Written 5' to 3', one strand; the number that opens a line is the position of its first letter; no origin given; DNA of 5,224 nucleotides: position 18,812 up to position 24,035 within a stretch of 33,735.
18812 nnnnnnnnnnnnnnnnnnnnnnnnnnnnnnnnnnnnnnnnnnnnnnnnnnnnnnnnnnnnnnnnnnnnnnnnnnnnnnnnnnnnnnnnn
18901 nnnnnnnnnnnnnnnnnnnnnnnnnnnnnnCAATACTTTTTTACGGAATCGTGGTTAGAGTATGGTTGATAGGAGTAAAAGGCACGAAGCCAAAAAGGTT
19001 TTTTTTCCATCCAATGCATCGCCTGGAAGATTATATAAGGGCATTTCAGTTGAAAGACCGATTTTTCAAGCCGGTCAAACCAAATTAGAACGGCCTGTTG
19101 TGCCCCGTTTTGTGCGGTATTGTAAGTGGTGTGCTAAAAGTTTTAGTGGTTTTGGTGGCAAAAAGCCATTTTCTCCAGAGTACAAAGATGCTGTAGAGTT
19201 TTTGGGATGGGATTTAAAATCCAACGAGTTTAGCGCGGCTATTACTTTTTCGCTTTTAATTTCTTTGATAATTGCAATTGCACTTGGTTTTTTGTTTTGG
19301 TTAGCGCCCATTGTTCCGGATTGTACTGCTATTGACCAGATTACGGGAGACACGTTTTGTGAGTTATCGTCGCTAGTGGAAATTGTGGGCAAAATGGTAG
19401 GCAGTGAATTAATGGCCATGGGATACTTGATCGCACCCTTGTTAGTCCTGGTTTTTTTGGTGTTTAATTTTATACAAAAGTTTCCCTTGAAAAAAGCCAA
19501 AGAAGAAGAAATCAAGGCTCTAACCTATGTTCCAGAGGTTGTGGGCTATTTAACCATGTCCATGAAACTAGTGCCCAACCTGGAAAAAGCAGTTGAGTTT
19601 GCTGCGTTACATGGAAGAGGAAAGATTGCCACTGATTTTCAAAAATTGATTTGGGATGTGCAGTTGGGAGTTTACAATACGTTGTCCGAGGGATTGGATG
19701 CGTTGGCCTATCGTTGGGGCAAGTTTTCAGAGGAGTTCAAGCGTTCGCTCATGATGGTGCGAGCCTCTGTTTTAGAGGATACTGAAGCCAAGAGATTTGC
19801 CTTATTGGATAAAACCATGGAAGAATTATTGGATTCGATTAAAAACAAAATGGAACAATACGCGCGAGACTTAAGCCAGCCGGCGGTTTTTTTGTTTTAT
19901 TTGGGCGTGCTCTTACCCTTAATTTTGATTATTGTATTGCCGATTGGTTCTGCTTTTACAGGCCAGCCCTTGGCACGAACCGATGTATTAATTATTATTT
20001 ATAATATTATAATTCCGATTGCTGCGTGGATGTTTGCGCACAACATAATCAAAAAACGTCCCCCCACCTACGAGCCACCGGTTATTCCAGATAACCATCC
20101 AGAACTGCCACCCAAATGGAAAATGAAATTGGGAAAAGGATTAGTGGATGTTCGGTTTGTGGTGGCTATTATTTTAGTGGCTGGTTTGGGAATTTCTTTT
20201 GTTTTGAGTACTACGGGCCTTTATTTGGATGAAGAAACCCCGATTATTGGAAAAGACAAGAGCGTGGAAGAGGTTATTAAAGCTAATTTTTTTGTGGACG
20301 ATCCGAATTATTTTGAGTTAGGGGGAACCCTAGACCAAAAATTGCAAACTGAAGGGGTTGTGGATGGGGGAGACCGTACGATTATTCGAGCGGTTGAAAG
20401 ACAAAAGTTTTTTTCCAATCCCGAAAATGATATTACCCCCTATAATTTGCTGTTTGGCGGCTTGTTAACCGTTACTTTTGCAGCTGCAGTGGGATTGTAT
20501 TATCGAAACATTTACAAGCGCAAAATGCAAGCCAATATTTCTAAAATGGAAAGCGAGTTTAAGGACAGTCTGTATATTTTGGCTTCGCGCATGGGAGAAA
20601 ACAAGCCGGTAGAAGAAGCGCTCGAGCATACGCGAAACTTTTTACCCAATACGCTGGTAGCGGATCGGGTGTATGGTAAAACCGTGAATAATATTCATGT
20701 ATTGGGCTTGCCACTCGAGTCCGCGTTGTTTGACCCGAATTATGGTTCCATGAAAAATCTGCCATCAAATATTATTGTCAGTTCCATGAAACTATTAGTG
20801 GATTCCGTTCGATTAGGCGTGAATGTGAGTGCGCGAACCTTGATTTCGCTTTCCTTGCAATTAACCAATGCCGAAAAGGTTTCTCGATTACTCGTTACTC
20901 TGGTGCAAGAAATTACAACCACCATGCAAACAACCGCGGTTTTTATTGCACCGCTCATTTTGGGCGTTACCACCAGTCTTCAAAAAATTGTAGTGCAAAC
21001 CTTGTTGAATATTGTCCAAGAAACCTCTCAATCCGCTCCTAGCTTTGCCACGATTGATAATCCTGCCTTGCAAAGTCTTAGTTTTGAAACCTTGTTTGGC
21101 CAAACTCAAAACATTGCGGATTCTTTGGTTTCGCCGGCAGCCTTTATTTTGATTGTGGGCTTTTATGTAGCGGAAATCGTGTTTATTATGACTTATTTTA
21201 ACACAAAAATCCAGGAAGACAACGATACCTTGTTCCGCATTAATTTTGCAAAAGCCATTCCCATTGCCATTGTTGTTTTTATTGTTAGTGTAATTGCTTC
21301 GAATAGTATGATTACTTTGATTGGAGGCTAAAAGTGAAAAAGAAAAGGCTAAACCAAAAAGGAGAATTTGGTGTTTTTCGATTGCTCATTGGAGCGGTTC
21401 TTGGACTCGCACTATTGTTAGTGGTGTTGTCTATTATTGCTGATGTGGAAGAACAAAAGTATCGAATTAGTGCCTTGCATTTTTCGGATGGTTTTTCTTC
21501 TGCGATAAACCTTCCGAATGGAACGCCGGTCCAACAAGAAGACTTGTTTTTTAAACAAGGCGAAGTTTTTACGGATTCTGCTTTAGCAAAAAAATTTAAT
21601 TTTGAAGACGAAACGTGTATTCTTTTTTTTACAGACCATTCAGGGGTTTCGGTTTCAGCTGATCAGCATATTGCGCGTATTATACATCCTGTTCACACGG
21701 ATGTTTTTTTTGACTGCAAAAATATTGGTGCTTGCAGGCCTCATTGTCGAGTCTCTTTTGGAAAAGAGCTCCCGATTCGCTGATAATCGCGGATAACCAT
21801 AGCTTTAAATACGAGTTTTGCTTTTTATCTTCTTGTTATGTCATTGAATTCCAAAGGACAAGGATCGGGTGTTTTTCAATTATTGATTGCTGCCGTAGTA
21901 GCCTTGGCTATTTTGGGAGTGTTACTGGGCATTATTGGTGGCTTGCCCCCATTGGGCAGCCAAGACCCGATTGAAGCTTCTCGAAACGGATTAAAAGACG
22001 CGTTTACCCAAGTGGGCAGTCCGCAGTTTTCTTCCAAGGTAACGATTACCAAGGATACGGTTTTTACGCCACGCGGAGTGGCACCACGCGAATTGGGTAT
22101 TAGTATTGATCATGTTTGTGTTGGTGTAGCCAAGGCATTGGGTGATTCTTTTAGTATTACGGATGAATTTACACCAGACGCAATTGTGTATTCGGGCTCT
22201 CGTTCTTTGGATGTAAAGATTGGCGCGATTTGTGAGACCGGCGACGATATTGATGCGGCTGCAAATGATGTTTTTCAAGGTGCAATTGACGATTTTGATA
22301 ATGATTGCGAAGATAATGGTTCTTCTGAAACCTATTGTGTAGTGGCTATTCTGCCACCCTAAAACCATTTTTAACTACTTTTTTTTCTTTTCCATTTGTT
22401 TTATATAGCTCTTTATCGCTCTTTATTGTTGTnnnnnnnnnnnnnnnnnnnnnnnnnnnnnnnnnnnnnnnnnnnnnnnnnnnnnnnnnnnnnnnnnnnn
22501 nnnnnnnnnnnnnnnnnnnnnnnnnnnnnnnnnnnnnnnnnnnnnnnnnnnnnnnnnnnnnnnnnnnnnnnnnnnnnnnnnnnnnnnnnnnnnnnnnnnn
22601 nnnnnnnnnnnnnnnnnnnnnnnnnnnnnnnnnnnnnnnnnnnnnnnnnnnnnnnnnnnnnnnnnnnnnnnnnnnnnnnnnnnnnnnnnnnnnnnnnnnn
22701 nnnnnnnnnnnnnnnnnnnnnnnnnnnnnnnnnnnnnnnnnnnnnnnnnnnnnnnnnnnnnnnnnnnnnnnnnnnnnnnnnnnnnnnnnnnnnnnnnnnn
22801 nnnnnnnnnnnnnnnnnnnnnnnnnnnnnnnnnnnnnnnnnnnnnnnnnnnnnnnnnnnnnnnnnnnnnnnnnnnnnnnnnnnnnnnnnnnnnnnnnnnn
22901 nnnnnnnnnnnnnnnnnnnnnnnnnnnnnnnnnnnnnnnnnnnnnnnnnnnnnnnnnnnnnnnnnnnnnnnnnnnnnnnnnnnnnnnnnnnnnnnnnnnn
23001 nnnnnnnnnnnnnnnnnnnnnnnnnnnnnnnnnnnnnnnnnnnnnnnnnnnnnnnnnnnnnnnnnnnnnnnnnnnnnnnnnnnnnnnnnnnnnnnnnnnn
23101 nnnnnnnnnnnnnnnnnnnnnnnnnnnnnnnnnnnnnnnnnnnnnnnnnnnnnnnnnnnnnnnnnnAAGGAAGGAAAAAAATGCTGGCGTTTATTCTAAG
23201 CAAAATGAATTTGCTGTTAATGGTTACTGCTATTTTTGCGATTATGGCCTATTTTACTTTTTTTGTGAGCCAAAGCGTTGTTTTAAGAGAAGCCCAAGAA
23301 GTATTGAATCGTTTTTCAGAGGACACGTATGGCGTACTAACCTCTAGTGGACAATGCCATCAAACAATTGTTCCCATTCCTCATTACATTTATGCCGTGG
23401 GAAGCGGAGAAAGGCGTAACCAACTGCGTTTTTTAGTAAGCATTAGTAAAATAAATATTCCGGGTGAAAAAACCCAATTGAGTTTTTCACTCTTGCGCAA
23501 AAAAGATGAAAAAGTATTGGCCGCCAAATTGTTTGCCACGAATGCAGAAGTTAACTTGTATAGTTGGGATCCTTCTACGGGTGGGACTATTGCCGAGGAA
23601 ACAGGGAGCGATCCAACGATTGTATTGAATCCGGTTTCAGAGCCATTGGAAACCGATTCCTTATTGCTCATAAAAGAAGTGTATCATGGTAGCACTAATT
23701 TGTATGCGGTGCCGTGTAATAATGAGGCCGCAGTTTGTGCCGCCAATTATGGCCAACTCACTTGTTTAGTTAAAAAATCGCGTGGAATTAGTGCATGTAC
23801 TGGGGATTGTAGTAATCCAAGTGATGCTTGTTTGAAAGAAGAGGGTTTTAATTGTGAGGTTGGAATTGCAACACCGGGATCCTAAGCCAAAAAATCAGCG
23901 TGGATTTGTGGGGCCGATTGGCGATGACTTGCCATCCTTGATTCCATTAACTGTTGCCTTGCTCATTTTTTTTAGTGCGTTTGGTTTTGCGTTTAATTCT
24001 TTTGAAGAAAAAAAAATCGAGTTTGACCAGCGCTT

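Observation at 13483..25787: Type IV pilus-like operon with seven consecutive pilin-like genes but no peptidase or archaellum accessory genes, embedded among giant surface proteins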

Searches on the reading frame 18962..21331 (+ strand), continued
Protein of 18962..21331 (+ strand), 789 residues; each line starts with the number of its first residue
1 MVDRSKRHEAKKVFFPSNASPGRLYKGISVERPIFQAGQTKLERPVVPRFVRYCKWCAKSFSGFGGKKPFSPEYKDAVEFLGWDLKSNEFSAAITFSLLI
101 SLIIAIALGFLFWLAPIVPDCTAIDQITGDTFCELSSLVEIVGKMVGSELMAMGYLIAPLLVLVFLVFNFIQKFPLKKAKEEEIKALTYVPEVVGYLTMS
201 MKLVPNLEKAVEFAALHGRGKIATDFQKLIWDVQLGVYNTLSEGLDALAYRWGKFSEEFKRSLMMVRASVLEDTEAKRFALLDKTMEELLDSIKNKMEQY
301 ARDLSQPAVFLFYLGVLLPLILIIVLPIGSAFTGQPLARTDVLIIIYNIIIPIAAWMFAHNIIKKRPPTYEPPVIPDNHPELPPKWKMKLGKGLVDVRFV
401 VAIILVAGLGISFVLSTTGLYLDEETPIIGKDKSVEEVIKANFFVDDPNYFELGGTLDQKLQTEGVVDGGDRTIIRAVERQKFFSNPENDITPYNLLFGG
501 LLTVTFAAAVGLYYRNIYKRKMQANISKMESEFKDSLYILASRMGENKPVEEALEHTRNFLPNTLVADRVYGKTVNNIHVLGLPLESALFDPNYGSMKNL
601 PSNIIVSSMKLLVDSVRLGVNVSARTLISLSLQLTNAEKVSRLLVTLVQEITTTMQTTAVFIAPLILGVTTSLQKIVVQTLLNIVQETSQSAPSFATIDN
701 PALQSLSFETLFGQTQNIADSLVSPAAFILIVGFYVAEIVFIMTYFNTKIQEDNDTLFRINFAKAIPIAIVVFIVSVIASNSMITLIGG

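Call 60: fold_search(model_id=the predicted structure, library=pdb)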
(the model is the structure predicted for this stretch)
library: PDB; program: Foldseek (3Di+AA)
matches with E <= 10: 161; with E <= 0.001: 0
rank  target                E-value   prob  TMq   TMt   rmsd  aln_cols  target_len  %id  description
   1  7w4o_B                2.5e-02  0.18  0.09  0.07  39.1      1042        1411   12  The structure of KATP H175K mutant in pre-open state (released 2022-06-01)
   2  7w4p_B                5.0e-02  0.14  0.09  0.07  37.8      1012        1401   11  The structure of KATP H175K mutant in closed state (released 2022-06-01)
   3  6jb1_B                9.8e-02  0.10  0.09  0.07  40.0      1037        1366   10  Structure of pancreatic ATP-sensitive potassium channel bound with repaglinide and ATPgammaS at 3.3A resolution (released 2019-05-22)
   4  7u2x_E                1.2e-01  0.13  0.11  0.08  41.9      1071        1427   12  Cryo-EM structure of the pancreatic ATP-sensitive potassium channel in the presence of carbamazepine and ATP with Kir6 (released 2022-08-31)
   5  7u1s_E                1.9e-01  0.11  0.12  0.08  42.6      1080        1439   11  Cryo-EM structure of the pancreatic ATP-sensitive potassium channel bound to ATP and repaglinide with SUR1-out conform (released 2022-08-31)
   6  6jb3                  2.7e-01  0.10  0.10  0.11  38.1       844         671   12  Structure of SUR1 subunit bound with repaglinide (released 2019-05-22)
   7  7s5v                  3.7e-01  0.11  0.12  0.09  37.5      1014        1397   10  Human KATP channel in open conformation, focused on SUR (released 2021-12-01)
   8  8qah_A                3.8e-01  0.10  0.08  0.12  32.4       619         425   10  X-ray crystal structure of a de novo designed single-chain parallel coiled-coil alpha-helical barrel with 8 inner heli (released 2024-07-03)
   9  6qxa_B                3.8e-01  0.07  0.09  0.09  32.5       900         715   10  Structure of membrane bound pyrophosphatase from Thermotoga maritima in complex with imidodiphosphate and N-[(2-amino- (released 2019-04-10)
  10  7y1k                  4.3e-01  0.09  0.12  0.09  40.3       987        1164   12  Structure of SUR2A in complex with Mg-ATP, Mg-ADP and repaglinide in the inward-facing conformation (released 2023-06-14)
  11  8qah_B                5.5e-01  0.09  0.08  0.12  32.5       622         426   11  X-ray crystal structure of a de novo designed single-chain parallel coiled-coil alpha-helical barrel with 8 inner heli (released 2024-07-03)
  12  7sqc_W1               5.5e-01  0.08  0.10  0.08  95.0       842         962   11  Ciliary C1 central pair apparatus isolated from Chlamydomonas reinhardtii (released 2022-04-13)
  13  7u24_E                6.6e-01  0.08  0.13  0.09  40.7      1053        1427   12  Cryo-EM structure of the pancreatic ATP-sensitive potassium channel bound to ATP and glibenclamide with Kir6.2-CTD in  (released 2022-08-31)
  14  6afs_B                6.9e-01  0.06  0.09  0.10  35.8       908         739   10  Proton pyrophosphatase - two phosphates-bound (released 2019-04-10)
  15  7tyt_E                7.2e-01  0.06  0.11  0.07  39.6      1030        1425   10  Cryo-EM structure of the pancreatic ATP-sensitive potassium channel bound to ATP and repaglinide with Kir6.2-CTD in th (released 2022-08-31)
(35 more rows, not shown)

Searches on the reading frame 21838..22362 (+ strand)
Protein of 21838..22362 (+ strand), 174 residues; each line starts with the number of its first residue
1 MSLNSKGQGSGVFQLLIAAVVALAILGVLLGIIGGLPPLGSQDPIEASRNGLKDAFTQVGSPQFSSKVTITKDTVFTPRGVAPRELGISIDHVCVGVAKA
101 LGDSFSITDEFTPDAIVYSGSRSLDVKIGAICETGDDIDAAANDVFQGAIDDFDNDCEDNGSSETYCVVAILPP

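Call 4: search_protein_families(library=pfam, proteins=[window:21838-22362:+], max_evalue=0.1)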
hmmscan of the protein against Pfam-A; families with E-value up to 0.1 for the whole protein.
window:21838-22362:+ (174 aa): 0 families

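Call 10: search_protein_families(library=ncbifam, proteins=[window:21838-22362:+], max_evalue=0.1)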
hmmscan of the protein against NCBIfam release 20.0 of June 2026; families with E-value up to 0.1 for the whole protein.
window:21838-22362:+ (174 aa): 0 families

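Call 45: find_homologous_proteins(query=window:21838-22362:+, max_evalue=0.001)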
Query window:21838-22362:+ (174 aa): 32 proteins with E <= 0.001 among 417 candidates.
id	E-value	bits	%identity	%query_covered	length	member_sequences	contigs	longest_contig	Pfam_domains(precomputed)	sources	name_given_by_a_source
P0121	1.5e-105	368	99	99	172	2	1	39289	-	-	-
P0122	1.1e-41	161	50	98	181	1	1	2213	-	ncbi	-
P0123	1.0e-38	151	51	98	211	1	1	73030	-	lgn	-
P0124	1.0e-35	141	50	99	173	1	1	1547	-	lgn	-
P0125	6.3e-30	122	43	99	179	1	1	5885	-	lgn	-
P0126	1.4e-27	115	40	99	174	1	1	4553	-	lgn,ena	-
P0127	5.6e-23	100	50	75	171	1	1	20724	-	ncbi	-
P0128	2.7e-21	94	45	79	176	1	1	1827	-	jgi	-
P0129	1.4e-19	89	41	97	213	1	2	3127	-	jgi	jgi:hypothetical protein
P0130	2.9e-19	88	37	98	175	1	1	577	-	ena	-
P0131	3.6e-15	74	36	98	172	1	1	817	-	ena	-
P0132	8.3e-14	70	37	98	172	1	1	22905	-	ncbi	ncbi:MAG: hypothetical protein V1777_04620 [Candidatus Micrarchaeota archaeon]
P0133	2.0e-13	69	41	75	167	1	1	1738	-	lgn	-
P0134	3.7e-13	68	34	98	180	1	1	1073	-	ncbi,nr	ncbi:MAG: hypothetical protein Q7R47_05830 [Candidatus Diapherotrites archaeon]|nr:hypothetical prot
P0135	4.3e-12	64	33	97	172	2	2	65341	-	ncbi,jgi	ncbi:MAG: hypothetical protein WCX82_00035 [archaeon]|jgi:hypothetical protein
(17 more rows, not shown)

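Call 58: predict_structure(alignment_id=A2)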
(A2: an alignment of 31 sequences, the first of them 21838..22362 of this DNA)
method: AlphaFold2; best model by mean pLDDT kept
length: 174 residues; sequences in the alignment: 31
mean_pLDDT: 83.2   pTM: 0.69
mean pLDDT of the five models: 83.2, 81.4, 81.1, 79.5, 77.5
residues with pLDDT >= 90: 82; 70-90: 55; 50-70: 34; < 50: 3
segments of 3 or more residues with pLDDT < 50: none
pLDDT, mean of each block of 10 residues (from residue 1): 56 83 86 58 90 94 94 90 89 90 84 79 95 88 84 62 88 92
secondary structure, 60 per line:
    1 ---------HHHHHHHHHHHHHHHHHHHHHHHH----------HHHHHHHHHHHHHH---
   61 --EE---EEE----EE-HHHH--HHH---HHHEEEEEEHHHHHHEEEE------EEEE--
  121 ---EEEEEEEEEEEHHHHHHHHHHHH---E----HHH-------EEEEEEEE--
elements in order: H10-33 H44-57 E68-70 H78-81 E93-98 H99-104 E105-108 E115-118 E124-134 H135-146 E165-172

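Call 61: fold_search(model_id=the predicted structure, library=pdb)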
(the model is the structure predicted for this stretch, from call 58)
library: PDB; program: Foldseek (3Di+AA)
matches with E <= 10: 143; with E <= 0.001: 0
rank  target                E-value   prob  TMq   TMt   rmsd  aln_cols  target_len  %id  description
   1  4fch_A                1.4e-01  0.57  0.31  0.26   5.1       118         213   12  Crystal Structure SusE from Bacteroides thetaiotaomicron with maltoheptaose (released 2012-08-29)
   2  4fem_A                1.7e-01  0.57  0.31  0.26   5.0       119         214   13  Structure of SusE with alpha-cyclodextrin (released 2012-08-29)
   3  4fml_A                2.3e-01  0.12  0.24  0.21  16.0       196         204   15  Catalytic domain of VahC from Aeromonas hydrophila (released 2012-09-19)
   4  2gwl                  6.0e-01  0.08  0.25  0.22   9.6       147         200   11  Crystal structure of the Salmonella SpvB ATR Domain in complex with NADH (released 2006-08-29)
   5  9hcg_W                6.4e-01  0.11  0.24  0.35   9.8       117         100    8  Mouse mitoribosome large subunit assembly intermediate bound to NSUN4, METRF4, MRM2, GTPBP7 and MALSU1-L0R8F8-mt-ACP c (released 2025-06-18)
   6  4v19_0                1.5e+00  0.08  0.23  0.30   8.6       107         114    8  Structure of the large subunit of the mammalian mitoribosome, part 1 of 2 (released 2014-10-08)
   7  8do8_B                1.9e+00  0.01  0.08  0.07  16.2        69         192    4  Crystal structure ATG9 HDIR in complex with the ATG13:ATG101 HORMA dimer (released 2022-11-23)
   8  6u51_A                2.1e+00  0.03  0.18  0.22   5.9        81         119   10  Anti-Sudan ebolavirus Nucleoprotein Single Domain Antibody Sudan B (SB) Complexed with Sudan ebolavirus Nucleoprotein  (released 2019-11-06)
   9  3lur_C                2.2e+00  0.02  0.17  0.19  13.6       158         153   11  Crystal structure of Putative bacterial transcription regulation protein (NP_372959.1) from Staphylococcus aureus MU50 (released 2010-03-09)
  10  2odr_A                2.7e+00  0.01  0.16  0.08  14.4       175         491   10  Methanococcus Maripaludis Phosphoseryl-tRNA synthetase (released 2007-02-13)
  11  6ptj_6                2.9e+00  0.02  0.16  0.11  16.0       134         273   12  Structure of Ctf4 trimer in complex with one CMG helicase (released 2019-11-20)
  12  8rk2_A                2.9e+00  0.01  0.18  0.18  18.2       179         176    7  Human Replication protein A (RPA; trimeric core) - ssDNA complex (released 2024-04-24)
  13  7bc4_A                3.1e+00  0.03  0.14  0.03  10.1        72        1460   14  Cryo-EM structure of fatty acid synthase (FAS) from Pichia pastoris (released 2021-05-19)
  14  2gsg_A                3.1e+00  0.02  0.15  0.21   5.2        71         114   14  Crystal structure of the Fv fragment of a monoclonal antibody specific for poly-glutamine (released 2007-04-24)
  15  6f0l_5                3.1e+00  0.01  0.11  0.04  14.1        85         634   13  S. cerevisiae MCM double hexamer bound to duplex DNA (released 2017-12-06)
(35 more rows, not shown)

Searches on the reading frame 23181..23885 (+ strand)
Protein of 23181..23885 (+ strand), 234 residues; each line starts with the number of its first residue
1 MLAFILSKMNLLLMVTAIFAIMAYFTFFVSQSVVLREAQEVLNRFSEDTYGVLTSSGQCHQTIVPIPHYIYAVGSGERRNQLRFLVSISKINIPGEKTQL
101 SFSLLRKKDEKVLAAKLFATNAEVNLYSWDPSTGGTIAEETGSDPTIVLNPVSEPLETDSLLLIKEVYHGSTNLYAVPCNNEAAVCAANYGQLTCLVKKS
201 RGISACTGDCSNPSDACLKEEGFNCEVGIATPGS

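Call 4: search_protein_families(library=pfam, proteins=[window:23181-23885:+], max_evalue=0.1)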
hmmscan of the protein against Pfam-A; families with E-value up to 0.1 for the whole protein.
window:23181-23885:+ (234 aa): 0 families

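Call 10: search_protein_families(library=ncbifam, proteins=[window:23181-23885:+], max_evalue=0.1)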
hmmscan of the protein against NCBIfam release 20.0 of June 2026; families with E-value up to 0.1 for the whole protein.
window:23181-23885:+ (234 aa): 1 family
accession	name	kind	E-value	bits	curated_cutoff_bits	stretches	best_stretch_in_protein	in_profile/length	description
NF003435.0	PRK04960.1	equivalog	0.012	15.9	126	1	11-72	9-68/111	universal stress protein UspB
